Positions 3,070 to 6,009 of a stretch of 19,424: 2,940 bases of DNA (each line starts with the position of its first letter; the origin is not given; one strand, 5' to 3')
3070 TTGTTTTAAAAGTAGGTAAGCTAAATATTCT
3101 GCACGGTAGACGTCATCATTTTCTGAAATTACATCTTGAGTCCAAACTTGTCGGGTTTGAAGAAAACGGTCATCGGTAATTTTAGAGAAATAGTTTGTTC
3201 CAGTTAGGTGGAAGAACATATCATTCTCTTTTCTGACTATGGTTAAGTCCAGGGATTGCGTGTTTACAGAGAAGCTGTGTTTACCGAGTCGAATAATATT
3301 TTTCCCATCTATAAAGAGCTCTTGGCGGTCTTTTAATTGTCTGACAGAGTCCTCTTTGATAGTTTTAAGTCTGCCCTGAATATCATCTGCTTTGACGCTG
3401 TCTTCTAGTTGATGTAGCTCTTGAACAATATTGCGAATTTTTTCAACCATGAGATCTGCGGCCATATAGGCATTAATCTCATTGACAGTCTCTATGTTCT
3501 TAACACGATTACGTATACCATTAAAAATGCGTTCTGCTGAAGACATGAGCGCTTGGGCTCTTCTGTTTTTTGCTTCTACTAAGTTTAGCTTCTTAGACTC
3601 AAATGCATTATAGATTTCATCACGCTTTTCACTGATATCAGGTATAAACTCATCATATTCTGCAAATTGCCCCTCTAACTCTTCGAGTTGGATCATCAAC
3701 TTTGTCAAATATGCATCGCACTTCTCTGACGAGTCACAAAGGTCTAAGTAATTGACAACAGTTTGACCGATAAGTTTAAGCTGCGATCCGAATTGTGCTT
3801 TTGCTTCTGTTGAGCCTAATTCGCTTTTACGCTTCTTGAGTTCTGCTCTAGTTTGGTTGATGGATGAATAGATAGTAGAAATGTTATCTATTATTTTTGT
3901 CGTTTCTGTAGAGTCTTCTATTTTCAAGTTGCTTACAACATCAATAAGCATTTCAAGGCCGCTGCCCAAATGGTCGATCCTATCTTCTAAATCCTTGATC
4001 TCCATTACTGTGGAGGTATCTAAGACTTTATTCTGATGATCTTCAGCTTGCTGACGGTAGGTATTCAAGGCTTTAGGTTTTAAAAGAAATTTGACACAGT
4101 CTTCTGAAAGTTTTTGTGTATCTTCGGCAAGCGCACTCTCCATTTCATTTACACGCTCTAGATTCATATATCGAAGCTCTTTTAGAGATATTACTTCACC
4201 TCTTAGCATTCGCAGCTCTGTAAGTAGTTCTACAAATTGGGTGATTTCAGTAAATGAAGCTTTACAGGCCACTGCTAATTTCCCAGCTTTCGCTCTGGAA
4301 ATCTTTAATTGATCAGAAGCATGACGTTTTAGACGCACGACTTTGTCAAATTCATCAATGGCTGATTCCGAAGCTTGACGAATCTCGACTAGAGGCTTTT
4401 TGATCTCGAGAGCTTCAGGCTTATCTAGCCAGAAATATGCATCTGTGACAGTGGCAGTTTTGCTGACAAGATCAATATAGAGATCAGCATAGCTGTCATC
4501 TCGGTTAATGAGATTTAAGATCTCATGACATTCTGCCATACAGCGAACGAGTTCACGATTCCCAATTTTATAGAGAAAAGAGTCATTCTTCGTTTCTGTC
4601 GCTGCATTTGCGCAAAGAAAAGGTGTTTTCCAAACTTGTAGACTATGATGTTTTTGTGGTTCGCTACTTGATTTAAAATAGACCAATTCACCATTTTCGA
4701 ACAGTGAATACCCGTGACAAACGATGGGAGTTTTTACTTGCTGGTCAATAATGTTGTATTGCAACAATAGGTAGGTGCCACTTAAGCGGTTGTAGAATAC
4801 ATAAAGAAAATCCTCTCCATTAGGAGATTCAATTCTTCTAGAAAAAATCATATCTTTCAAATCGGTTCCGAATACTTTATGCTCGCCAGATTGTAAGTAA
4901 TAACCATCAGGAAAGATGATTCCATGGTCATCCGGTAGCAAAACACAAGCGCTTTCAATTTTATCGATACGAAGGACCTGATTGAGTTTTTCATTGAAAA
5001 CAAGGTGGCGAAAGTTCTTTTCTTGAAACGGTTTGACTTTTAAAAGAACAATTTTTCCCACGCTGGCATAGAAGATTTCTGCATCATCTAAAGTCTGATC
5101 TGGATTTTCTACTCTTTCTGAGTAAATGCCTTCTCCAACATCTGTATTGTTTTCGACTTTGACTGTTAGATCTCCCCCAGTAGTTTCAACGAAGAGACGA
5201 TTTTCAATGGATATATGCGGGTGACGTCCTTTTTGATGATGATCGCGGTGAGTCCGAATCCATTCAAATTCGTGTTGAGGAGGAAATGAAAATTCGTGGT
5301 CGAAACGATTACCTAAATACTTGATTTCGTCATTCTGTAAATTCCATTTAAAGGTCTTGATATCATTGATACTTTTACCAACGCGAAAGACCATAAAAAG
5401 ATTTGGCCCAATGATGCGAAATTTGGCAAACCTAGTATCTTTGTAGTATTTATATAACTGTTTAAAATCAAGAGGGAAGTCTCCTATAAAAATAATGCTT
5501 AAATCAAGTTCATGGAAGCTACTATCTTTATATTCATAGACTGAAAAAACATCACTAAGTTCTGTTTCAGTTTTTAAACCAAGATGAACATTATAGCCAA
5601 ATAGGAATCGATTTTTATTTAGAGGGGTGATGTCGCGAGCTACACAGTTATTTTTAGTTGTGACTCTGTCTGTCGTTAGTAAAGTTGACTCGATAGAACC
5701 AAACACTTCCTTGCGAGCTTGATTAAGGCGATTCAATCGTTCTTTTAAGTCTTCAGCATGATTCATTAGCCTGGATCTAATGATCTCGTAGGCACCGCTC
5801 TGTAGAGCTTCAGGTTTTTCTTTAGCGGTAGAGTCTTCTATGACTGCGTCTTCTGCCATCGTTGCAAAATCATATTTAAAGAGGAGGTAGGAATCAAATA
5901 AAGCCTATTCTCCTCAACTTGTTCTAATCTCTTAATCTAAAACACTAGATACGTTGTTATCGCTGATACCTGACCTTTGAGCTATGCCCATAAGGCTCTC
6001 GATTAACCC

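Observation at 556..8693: NfeD/YqiJ-like + flotillin + 1767-aa AAA_5-type giant ATPase form a compact co-directional triad, a candidate undescribed flotillin-associated ATPase system.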

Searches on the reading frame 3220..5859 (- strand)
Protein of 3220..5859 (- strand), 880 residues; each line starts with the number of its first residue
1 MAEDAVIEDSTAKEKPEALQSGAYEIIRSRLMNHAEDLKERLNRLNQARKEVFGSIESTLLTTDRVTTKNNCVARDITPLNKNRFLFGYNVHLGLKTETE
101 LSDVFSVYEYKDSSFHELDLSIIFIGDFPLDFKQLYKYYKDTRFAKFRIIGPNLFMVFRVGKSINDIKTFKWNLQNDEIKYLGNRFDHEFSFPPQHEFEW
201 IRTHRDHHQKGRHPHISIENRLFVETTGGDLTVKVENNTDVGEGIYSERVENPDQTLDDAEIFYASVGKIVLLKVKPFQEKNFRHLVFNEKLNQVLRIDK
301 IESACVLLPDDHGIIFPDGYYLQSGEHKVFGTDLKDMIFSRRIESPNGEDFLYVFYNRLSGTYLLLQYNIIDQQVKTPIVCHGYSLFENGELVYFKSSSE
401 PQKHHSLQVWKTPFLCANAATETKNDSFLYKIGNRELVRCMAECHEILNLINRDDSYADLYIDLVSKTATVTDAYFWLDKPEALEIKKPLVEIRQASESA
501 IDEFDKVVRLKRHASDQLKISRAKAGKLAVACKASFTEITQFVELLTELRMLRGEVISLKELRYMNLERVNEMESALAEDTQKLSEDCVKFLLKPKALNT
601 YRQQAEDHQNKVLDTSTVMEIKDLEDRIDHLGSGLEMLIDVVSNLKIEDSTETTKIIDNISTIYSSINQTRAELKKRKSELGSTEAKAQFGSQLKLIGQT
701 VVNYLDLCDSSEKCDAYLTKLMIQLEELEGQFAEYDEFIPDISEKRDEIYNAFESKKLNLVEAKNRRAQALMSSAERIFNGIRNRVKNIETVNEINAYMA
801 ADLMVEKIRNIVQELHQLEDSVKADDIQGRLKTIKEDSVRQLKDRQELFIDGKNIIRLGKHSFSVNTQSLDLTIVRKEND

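Call 50: predict_structure(alignment_id=A3)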
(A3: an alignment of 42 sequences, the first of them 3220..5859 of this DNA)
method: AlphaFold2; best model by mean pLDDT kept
length: 880 residues; sequences in the alignment: 42
mean_pLDDT: 79.7   pTM: 0.57
mean pLDDT of the five models: 79.7, 79.3, 78.8, 77.4, 74.1
residues with pLDDT >= 90: 100; 70-90: 662; 50-70: 66; < 50: 52
segments of 3 or more residues with pLDDT < 50: 1-21, 848-850, 852-854, 856-858, 864-880
pLDDT, mean of each block of 10 residues (from residue 1): 31 34 73 92 88 77 86 88 86 65 88 87 85 85 87 89 86 83 87 75 84 80 79 74 70 79 88 89 90 85 87 90 86 82 83 88 90 87 84 85 88 69 67 84 88 68 87 89 89 89 80 84 86 80 85 86 83 88 84 80 82 72 79 80 70 77 81 72 68 80 82 84 81 75 85 85 83 86 81 78 84 85 85 82 60 52 45 39
secondary structure, 60 per line:
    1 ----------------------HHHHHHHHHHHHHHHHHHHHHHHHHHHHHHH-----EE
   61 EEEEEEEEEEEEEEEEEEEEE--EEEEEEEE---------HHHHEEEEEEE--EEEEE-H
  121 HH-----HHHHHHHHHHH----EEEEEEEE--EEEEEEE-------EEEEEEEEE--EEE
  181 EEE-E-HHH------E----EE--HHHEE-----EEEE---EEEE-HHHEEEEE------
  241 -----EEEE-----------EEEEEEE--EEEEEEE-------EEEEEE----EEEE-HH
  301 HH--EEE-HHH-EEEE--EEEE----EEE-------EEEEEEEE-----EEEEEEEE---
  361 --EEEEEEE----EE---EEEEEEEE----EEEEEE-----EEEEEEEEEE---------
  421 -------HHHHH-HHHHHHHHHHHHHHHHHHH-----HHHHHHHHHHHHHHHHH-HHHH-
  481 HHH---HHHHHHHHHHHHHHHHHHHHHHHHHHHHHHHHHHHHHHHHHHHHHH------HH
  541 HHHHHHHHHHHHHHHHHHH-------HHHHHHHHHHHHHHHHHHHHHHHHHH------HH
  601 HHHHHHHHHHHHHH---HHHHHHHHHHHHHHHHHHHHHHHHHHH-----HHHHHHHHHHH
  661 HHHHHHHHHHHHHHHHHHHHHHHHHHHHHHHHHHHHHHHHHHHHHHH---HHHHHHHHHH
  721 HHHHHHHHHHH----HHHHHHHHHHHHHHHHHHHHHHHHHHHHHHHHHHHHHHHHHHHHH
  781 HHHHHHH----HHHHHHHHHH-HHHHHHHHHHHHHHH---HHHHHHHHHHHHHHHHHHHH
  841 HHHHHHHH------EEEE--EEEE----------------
elements in order (helices of 4 or more, strands of 3 or more residues): H23-53 E59-81 E84-91 H101-104 E105-111 E114-118 H128-138 E143-150 E153-159 E167-175 E178-183 E215-218 E222-225 E230-234 E246-249 E261-267 E270-276 E284-289 E294-297 H299-302 E305-307 E313-316 E319-322 E327-329 E337-344 E350-357 E363-369 E379-386 E391-396 E402-411 H428-432 H434-452 H458-474 H476-479 H487-532 H539-559 H567-592 H599-614 H618-644 H650-707 H711-731 H736-787 H792-801 H803-817 H821-848 E855-858 E861-864

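Call 85: fold_search(model_id=the predicted structure, library=pdb)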
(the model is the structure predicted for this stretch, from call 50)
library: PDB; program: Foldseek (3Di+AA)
matches with E <= 10: 547; with E <= 0.001: 42
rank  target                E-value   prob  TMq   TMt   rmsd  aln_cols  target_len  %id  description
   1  9a2d_C                2.8e-06  0.90  0.08  0.06  47.4      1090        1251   10  Modeling of the ciliary Intraflagellar transport-A complex (released 2024-05-10)
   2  8pu0_A                1.8e-05  1.00  0.15  0.12  16.1       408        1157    9  Cryo-EM structure of human Elp123 in complex with tRNA, desulpho-CoA, 5'-deoxyadenosine and methionine (released 2024-04-17)
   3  9n73_LI               2.4e-05  0.98  0.12  0.16  33.9       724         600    9  SSU processome maturation and disassembly, State G (released 2025-10-29)
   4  12dl_HA               5.9e-05  1.00  0.17  0.36  15.7       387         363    7  Native structure of the cytoplasmic lattice (CPL) asymmetric unit from mouse MII eggs (released 2026-04-08)
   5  8j07_m2               5.9e-05  1.00  0.18  0.26  24.8       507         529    9  96nm repeat of human respiratory doublet microtubule and associated axonemal complexes (released 2023-07-26)
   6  5n5y_P                8.0e-05  1.00  0.15  0.20  33.9       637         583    7  Cryo-EM structure of RNA polymerase I in complex with Rrn3 and Core Factor (Orientation III) (released 2017-04-05)
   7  5tik_B                8.3e-05  1.00  0.15  0.32  16.3       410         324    8  Structural basis for inhibition of erythrocyte invasion by antibodies to Plasmodium falciparum protein CyRPA (released 2017-03-01)
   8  5o7x_A                8.7e-05  1.00  0.15  0.20  31.3       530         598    7  CRYSTAL STRUCTURE OF S. CEREVISIAE CORE FACTOR AT 3.2A RESOLUTION (released 2017-08-02)
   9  7pi3_H                1.2e-04  1.00  0.15  0.33  16.2       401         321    8  PfCyRPA bound to Fab fragments from monoclonal antibodies Cy.003, Cy.004 and Cy.007 (released 2022-02-09)
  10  8glv_DA               1.2e-04  0.92  0.11  0.04  39.6      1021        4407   12  96-nm repeat unit of doublet microtubules from Chlamydomonas reinhardtii flagella (released 2023-05-31)
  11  4c8s_A                1.6e-04  0.84  0.08  0.13  24.5       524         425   11  Crystal structure of the C-terminal region of yeast Ctf4 (released 2014-04-30)
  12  4c93_A                1.7e-04  0.90  0.08  0.14  24.7       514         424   11  Crystal structure of the carboxy-terminal domain of yeast Ctf4 bound to Pol alpha. (released 2014-04-30)
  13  5l8s_A                2.1e-04  1.00  0.16  0.21  16.2       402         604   11  The crystal structure of a cold-adapted acylaminoacyl peptidase reveals a novel quaternary architecture based on the a (released 2016-11-16)
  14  5ods_B                2.1e-04  0.97  0.14  0.20  28.6       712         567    9  Structure of a phosphoprotein-protein complex (released 2018-03-14)
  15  7rro_e                2.3e-04  0.69  0.07  0.09  21.5       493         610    8  Structure of the 48-nm repeat doublet microtubule from bovine tracheal cilia (released 2021-10-27)
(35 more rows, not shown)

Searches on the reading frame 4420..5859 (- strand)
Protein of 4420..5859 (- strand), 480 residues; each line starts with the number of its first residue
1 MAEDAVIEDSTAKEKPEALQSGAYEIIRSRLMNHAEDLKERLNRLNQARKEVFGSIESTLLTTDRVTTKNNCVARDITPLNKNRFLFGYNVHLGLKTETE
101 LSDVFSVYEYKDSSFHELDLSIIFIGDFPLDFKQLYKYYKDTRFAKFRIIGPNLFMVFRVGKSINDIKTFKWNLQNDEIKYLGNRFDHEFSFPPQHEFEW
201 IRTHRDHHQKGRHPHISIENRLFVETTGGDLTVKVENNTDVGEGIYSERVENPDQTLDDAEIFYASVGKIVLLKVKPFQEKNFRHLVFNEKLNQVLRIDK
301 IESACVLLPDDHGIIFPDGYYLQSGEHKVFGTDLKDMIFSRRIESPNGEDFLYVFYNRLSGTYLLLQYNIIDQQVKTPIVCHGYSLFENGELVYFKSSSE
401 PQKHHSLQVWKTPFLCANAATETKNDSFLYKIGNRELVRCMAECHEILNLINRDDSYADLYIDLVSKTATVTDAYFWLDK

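Call 53: search_protein_representatives(protein=window:4420-5859:-)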
Query: 480 residues. Proteins with E-value up to 0.001 (for the whole library): 735; up to 1e-10: 542; up to 1e-30: 256. The best 150 are listed.
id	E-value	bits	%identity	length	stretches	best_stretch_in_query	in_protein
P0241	1.0e-197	674.2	60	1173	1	17-479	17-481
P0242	4.4e-195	665.6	60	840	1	17-480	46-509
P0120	3.7e-190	649.3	58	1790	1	12-478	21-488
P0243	1.3e-184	631.1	57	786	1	18-478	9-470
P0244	2.6e-182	623.5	58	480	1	12-460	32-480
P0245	6.1e-177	605.7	55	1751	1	17-480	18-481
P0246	3.4e-167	573.6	54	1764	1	18-480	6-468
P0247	1.0e-160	552.2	53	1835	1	14-480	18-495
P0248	2.0e-156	538.1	49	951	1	16-478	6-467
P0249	2.9e-155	534.3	49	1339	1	17-480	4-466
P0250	1.6e-152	525.2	52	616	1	14-478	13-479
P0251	3.2e-152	524.2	49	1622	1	19-479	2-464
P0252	4.0e-152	523.9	48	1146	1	1-479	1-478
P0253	8.0e-152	522.9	49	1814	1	20-478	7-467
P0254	1.1e-150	519.2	51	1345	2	178-479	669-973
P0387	1.5e-61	225.3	29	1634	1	16-478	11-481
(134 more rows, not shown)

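Call 54: find_homologous_proteins(query=P0387, max_evalue=1e-10)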
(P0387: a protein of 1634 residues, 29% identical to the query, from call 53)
Query P0387 (1634 aa): 94 proteins with E <= 1e-10 among 8000 candidates.
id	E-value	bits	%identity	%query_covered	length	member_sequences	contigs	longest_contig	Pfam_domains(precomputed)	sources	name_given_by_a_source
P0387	0.0e+0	3545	100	100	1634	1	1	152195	PF12458.14,PF13401.13,PF25472.2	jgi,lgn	jgi:hypothetical protein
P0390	0.0e+0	1887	56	99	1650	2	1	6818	PF12458.14,PF25472.2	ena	-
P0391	0.0e+0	1880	55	99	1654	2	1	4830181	PF12458.14,PF25472.2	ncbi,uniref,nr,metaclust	ncbi:DNA repair ATPase [Ilumatobacter coccineus]|uniref:Uncharacterized protein n=1 Tax=Ilumatobacte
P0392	0.0e+0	1878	56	99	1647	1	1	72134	PF12458.14,PF00004.36,PF25472.2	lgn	-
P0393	0.0e+0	1877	55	99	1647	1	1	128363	PF12458.14,PF25472.2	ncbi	-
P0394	0.0e+0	1871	55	98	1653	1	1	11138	PF12458.14,PF25472.2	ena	-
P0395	0.0e+0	1867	55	100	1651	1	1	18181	PF12458.14,PF25472.2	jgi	jgi:hypothetical protein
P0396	0.0e+0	1865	55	99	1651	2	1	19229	PF12458.14,PF25472.2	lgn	-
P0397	0.0e+0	1865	55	99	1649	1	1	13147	PF12458.14,PF25472.2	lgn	-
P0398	0.0e+0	1863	55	99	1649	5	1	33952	PF12458.14,PF25472.2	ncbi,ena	-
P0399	0.0e+0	1860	55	100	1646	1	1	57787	PF12458.14,PF25472.2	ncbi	ncbi:MAG: DNA repair ATPase [Ilumatobacter sp.]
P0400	0.0e+0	1858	56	98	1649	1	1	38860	PF12458.14,PF00004.36,PF25472.2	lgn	-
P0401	0.0e+0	1858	54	100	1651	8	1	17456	PF12458.14,PF25472.2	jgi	jgi:hypothetical protein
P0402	0.0e+0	1854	55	99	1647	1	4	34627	PF12458.14,PF25472.2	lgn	-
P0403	0.0e+0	1845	55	99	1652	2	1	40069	PF12458.14,PF00004.36,PF25472.2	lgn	-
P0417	0.0e+0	1600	50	97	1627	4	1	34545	PF12458.14,PF25472.2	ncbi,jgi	-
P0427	0.0e+0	1043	39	98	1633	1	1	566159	PF12458.14,PF00004.36,PF25472.2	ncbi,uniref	ncbi:DNA repair ATPase [Streptomyces coerulescens]|uniref:DNA repair ATPase n=1 Tax=Streptomyces coe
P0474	3.2e-263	895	33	98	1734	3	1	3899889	PF12458.14,PF00004.36,PF13401.13,PF07728.21,PF25472.2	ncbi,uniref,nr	ncbi:DNA repair ATPase [Pseudoalteromonas sp. KAN5]|uniref:DNA repair ATPase n=1 Tax=Pseudoalteromon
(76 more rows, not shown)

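Call 55: find_encoding_contigs(protein=P0391, flank=8000, max_places=1)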
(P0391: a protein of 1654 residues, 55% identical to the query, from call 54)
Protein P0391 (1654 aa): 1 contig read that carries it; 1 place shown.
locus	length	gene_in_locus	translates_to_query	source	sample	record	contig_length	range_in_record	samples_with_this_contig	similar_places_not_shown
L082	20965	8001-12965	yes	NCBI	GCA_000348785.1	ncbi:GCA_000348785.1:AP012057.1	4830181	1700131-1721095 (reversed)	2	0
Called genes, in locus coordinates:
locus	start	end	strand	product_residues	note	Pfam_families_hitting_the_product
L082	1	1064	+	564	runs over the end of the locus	PF01266:DAO, PF01494:FAD_binding_3 (faint), PF16901:DAO_C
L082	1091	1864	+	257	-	PF06167:Peptidase_M90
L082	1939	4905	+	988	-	PF00672:HAMP, PF00989:PAS (weak), PF13188:PAS_8 (faint), PF00990:GGDEF, PF00563:EAL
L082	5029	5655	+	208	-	-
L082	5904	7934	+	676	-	PF01145:Band_7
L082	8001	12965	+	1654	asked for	PF12458:DUF3686, PF25472:DUF7902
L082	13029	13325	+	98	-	-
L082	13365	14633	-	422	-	PF00535:Glycos_transf_2 (faint), PF13641:Glyco_tranf_2_3 (faint), PF13632:Glyco_trans_2_3 (faint)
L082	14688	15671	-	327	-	PF00296:Bac_luciferase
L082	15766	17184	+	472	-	PF01425:Amidase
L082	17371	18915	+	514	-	PF00501:AMP-binding, PF13193:AMP-binding_C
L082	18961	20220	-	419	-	PF00282:Pyridoxal_deC, PF00266:Aminotran_5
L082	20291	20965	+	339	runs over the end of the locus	PF13531:SBP_bac_11, PF01547:SBP_bac_1, PF13416:SBP_bac_8, PF13343:SBP_bac_6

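Call 56: find_encoding_contigs(protein=P0427, flank=8000, max_places=1)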
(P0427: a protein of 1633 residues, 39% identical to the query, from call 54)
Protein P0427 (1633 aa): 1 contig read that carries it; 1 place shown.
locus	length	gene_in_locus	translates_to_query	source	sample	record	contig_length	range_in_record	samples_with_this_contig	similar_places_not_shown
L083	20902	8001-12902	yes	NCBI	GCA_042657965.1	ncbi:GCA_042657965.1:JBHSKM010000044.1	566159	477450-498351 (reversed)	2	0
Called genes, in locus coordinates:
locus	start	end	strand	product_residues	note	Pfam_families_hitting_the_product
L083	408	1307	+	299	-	PF00126:HTH_1, PF03466:LysR_substrate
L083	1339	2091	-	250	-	PF00106:adh_short, PF01370:Epimerase (weak), PF08659:KR, PF13561:adh_short_C2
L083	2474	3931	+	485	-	PF07992:Pyr_redox_2, PF13738:Pyr_redox_3 (faint), PF00070:Pyr_redox, PF02852:Pyr_redox_dim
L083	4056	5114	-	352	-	PF17853:GGDEF_2, PF13556:HTH_30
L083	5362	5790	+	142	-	-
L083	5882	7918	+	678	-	-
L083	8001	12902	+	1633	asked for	PF12458:DUF3686, PF25472:DUF7902, PF00004:AAA (faint)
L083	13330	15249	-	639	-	PF02254:TrkA_N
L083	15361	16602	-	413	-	PF00999:Na_H_Exchanger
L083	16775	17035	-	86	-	-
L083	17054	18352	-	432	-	PF06965:Na_H_antiport_1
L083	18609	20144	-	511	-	PF01235:Na_Ala_symp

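Call 57: find_encoding_contigs(protein=P0474, flank=8000, max_places=1)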
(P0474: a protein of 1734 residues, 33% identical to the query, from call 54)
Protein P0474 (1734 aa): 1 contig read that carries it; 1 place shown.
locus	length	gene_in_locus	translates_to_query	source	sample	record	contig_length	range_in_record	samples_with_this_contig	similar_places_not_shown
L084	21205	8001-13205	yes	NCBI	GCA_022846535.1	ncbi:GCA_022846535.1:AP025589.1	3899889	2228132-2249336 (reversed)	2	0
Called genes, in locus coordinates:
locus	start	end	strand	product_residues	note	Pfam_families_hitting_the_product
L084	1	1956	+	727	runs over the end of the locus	PF07715:Plug, PF00593:TonB_dep_Rec_b-barrel, PF14905:OMP_b-brl_3 (faint)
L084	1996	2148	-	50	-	PF06445:GyrI-like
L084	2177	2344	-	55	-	PF11661:DUF2986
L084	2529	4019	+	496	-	PF07687:M20_dimer (faint), PF01546:Peptidase_M20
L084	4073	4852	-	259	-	PF16956:Porin_7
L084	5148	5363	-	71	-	-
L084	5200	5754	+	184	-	-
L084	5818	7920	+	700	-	-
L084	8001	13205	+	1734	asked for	PF12458:DUF3686, PF25472:DUF7902, PF00004:AAA, PF07728:AAA_5 (weak), PF13401:AAA_22 (weak)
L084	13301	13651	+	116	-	PF00520:Ion_trans (weak), PF07885:Ion_trans_2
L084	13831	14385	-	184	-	PF13453:Zn_ribbon_TFIIB (weak)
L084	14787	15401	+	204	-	PF01613:Flavin_Reduct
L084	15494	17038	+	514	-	PF22352:K319L-like_PKD, PF14240:YHYH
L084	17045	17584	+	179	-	-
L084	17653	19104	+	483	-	PF00672:HAMP, PF00512:HisKA, PF02518:HATPase_c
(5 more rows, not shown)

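Call 87: search_protein_families(library=pfam, proteins=[L083:5362-5790:+], max_evalue=0.01)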
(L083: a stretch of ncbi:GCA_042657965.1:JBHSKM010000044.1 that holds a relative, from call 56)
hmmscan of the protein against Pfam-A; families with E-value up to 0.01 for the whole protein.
L083:5362-5790:+ (142 aa): 0 families
